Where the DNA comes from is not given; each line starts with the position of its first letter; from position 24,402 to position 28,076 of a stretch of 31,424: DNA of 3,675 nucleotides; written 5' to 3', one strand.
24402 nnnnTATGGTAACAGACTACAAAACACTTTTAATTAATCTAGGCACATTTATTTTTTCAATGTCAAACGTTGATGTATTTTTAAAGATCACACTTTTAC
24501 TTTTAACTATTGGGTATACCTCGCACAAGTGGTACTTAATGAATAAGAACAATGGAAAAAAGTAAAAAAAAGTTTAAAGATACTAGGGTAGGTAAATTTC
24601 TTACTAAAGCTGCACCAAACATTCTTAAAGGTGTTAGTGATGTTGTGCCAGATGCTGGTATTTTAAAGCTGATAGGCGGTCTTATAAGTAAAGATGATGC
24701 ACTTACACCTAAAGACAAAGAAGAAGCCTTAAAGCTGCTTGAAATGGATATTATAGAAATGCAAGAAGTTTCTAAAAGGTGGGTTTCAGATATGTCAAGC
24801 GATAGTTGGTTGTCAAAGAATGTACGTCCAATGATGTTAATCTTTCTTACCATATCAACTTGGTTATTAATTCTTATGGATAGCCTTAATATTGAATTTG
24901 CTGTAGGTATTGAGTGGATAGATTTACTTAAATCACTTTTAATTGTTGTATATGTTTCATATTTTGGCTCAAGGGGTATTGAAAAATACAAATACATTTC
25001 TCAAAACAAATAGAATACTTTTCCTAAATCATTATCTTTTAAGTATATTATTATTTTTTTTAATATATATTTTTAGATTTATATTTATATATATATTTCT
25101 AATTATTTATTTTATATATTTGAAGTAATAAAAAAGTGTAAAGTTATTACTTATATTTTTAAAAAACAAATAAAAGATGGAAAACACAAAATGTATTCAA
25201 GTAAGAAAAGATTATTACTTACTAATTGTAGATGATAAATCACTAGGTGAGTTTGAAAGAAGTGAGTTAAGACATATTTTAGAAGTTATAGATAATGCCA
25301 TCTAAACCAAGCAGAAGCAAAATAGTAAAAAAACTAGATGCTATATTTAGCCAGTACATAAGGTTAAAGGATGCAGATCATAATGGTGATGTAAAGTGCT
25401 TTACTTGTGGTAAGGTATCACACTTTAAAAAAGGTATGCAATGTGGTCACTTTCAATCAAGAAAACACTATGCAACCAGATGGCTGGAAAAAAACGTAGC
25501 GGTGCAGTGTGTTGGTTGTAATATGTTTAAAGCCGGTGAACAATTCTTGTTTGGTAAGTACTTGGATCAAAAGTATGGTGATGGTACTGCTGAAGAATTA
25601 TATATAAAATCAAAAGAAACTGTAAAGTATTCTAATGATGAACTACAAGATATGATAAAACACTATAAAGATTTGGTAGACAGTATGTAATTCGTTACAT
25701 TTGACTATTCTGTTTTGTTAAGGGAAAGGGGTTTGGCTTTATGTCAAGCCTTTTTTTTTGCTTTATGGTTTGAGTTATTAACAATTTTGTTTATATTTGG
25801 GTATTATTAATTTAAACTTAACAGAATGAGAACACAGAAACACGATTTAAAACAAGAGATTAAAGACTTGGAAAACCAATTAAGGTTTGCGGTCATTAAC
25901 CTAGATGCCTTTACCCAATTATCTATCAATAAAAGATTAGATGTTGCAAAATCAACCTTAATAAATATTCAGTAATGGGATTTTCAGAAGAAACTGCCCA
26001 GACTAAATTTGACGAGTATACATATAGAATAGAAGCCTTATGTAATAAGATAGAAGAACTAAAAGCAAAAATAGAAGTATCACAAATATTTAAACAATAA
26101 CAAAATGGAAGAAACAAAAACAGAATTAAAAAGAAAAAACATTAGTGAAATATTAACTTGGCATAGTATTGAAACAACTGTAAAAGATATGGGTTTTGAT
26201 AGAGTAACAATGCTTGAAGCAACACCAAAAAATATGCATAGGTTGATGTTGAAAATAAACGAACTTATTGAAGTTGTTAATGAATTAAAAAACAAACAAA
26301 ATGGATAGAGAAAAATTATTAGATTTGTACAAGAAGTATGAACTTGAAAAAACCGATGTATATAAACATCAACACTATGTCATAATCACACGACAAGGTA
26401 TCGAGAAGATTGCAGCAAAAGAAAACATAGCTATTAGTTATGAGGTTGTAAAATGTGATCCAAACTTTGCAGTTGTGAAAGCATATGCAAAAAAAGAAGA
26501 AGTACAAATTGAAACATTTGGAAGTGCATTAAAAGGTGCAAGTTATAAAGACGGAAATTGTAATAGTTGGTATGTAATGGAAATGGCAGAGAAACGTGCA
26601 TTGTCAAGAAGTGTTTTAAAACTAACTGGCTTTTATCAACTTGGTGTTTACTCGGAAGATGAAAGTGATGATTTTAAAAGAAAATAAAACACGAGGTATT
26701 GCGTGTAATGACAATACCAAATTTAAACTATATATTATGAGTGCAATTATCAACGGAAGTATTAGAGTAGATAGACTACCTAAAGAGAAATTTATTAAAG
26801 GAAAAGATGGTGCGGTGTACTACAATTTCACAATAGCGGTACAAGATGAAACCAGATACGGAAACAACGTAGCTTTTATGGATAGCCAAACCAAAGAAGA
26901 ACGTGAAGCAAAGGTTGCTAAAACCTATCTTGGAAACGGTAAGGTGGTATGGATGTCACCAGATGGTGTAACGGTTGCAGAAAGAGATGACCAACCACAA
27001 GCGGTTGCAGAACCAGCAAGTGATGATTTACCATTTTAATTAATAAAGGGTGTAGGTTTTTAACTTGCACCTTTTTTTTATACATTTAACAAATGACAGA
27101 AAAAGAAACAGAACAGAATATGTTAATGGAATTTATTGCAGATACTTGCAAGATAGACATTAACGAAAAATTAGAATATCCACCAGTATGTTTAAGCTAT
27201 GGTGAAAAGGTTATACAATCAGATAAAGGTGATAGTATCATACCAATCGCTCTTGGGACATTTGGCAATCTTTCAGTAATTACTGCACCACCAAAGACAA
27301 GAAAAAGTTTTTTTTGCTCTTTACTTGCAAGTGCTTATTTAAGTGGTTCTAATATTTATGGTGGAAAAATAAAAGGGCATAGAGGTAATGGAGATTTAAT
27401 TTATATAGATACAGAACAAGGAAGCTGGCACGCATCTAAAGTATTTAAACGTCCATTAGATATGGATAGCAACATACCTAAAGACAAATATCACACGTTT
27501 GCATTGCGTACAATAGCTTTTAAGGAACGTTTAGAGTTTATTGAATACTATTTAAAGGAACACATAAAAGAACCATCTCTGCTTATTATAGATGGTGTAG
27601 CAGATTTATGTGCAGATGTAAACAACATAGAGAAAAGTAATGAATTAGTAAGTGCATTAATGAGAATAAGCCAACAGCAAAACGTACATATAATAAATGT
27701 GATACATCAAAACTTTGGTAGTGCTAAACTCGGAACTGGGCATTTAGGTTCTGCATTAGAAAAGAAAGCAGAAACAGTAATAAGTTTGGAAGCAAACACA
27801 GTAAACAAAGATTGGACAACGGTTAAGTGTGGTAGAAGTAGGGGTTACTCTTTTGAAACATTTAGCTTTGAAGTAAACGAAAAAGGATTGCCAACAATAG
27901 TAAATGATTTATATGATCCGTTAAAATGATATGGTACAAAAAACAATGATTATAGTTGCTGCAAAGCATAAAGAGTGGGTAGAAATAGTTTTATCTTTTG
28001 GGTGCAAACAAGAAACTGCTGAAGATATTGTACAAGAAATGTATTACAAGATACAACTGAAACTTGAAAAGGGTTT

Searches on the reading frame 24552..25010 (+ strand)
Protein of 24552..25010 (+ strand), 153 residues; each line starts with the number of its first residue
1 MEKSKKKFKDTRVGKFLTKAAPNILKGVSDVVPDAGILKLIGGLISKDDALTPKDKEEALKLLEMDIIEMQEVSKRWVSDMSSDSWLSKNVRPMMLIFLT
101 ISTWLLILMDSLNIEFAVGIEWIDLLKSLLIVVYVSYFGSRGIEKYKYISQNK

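Call 67: search_protein_families(library=phrogs, proteins=[window:24552-25010:+], max_evalue=0.001)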
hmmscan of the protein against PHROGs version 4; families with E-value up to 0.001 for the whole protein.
window:24552-25010:+ (153 aa): 1 family
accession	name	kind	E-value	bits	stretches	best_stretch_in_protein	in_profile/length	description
phrog_3427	-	lysis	1.5e-16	61.6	1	55-149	40-138/141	holin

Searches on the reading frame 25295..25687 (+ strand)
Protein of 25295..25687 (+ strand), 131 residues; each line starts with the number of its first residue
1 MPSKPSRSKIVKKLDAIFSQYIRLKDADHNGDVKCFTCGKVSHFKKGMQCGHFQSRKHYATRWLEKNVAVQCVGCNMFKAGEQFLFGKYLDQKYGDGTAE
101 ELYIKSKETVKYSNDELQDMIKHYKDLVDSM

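Call 4: search_protein_families(library=pfam, proteins=[window:25295-25687:+], max_evalue=1)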
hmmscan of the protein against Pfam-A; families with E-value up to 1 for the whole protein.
window:25295-25687:+ (131 aa): 3 families
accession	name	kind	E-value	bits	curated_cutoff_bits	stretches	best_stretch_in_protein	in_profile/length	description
PF05766.18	NinG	-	1.6e-14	54.6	25.4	1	6-128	71-187/193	Bacteriophage Lambda NinG protein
PF18585.7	zf-CCCH_6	-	0.21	11.9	26.7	1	35-58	3-25/53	Chromatin remodeling factor Mit1 C-terminal Zn finger 2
PF01194.22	RNA_pol_N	-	0.31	11.7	26.9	1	33-41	4-12/58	RNA polymerases N / 8 kDa subunit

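Call 5: search_protein_families(library=phrogs, proteins=[window:25295-25687:+], max_evalue=0.01)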
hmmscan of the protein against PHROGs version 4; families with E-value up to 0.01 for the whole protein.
window:25295-25687:+ (131 aa): 3 families
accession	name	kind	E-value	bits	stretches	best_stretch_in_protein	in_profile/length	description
phrog_5034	-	DNA, RNA and nucleotide metabolism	6.3e-30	105.1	1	6-128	10-127/138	NinG/ Rap DNA junction specific endonuclease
phrog_171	-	DNA, RNA and nucleotide metabolism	2.8e-21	77.7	1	6-126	102-216/452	NinG/ Rap DNA junction specific endonuclease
phrog_12986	-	unknown function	0.0063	17.7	0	6-70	69-128/130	-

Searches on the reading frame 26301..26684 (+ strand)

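Call 4: search_protein_families(library=pfam, proteins=[window:26301-26684:+], max_evalue=1)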
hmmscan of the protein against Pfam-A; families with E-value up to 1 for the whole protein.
window:26301-26684:+ (128 aa): 0 families

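Call 5: search_protein_families(library=phrogs, proteins=[window:26301-26684:+], max_evalue=0.01)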
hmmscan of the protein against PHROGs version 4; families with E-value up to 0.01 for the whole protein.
window:26301-26684:+ (128 aa): 1 family
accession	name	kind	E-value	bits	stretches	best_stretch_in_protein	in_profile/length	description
phrog_22961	-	unknown function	0.00059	20.9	1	26-111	115-201/213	-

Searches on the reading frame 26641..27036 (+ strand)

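Call 4: search_protein_families(library=pfam, proteins=[window:26641-27036:+], max_evalue=1)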
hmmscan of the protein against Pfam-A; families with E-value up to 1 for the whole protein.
window:26641-27036:+ (132 aa): 1 family
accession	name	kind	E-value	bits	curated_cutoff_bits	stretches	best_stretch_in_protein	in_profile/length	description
PF00436.31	SSB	-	0.07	13.6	26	1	54-104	19-73/104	Single-strand binding protein family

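Call 5: search_protein_families(library=phrogs, proteins=[window:26641-27036:+], max_evalue=0.01)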
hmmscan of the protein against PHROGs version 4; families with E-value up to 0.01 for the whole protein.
window:26641-27036:+ (132 aa): 1 family
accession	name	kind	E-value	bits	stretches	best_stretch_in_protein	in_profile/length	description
phrog_24909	-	unknown function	2.5e-06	29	1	48-132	13-104/104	-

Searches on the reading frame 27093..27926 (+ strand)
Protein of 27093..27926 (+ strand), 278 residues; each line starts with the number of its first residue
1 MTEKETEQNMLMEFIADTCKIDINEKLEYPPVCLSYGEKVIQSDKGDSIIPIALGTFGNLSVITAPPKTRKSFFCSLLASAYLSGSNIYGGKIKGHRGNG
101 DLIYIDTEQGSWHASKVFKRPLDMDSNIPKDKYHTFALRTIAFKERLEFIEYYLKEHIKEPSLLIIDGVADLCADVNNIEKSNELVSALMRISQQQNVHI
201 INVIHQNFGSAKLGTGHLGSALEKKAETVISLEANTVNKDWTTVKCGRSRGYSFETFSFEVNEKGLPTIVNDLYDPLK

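Call 4: search_protein_families(library=pfam, proteins=[window:27093-27926:+], max_evalue=1)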
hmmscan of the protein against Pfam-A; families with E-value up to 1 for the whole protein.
window:27093-27926:+ (278 aa): 2 families
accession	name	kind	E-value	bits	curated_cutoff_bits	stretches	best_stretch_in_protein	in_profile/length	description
PF13481.12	AAA_25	-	5.6e-09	36.3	27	1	58-206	33-190/195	AAA domain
PF10483.15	Elong_Iki1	-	0.011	15.7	22.5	1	143-233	71-154/292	Elongator subunit Iki1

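Call 5: search_protein_families(library=phrogs, proteins=[window:27093-27926:+], max_evalue=0.01)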
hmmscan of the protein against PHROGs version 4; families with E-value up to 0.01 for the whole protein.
window:27093-27926:+ (278 aa): 3 families
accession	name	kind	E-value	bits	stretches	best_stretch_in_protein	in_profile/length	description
phrog_1284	-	unknown function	5.2e-06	27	1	58-198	35-167/306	-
phrog_97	-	other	0.0044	17.3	1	57-172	72-176/506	UvsX-like recombinase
phrog_5482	-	unknown function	0.0049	16.6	1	142-208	144-213/341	-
